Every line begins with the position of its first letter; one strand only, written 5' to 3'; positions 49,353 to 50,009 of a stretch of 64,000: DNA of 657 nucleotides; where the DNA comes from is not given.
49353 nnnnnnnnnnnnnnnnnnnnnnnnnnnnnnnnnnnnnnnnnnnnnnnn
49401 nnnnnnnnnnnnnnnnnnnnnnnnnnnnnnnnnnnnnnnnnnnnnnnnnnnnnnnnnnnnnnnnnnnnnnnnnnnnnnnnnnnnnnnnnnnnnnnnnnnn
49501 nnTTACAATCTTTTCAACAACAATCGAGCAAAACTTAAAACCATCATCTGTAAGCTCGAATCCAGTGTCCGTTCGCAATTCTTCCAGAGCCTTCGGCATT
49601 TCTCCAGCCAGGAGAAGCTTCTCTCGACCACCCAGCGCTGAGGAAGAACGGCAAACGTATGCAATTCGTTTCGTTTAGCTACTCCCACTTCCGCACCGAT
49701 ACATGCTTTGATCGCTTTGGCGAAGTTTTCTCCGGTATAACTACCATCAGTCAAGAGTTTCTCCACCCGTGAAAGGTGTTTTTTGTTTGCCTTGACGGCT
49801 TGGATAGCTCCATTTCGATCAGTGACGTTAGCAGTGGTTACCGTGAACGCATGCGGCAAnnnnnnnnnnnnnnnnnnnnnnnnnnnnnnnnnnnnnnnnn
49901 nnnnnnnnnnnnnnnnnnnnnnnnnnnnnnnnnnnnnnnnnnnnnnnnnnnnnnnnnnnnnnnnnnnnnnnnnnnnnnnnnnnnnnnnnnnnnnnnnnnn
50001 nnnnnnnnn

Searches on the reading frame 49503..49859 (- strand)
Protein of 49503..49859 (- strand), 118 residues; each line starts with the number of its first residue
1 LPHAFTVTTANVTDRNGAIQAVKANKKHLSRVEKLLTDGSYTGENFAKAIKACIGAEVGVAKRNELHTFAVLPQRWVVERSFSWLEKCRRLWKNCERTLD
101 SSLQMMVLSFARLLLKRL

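Call 48: search_protein_families(library=pfam, proteins=[window:49503-49859:-], max_evalue=0.05)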
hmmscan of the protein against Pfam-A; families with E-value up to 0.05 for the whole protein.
window:49503-49859:- (118 aa): 2 families
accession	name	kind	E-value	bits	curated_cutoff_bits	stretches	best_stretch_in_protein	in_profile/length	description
PF01609.27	DDE_Tnp_1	-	1.7e-15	57.7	23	1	2-114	49-200/200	Transposase DDE domain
PF13586.12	DDE_Tnp_1_2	-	6.2e-10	39.8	29.2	1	36-116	2-86/86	Transposase DDE domain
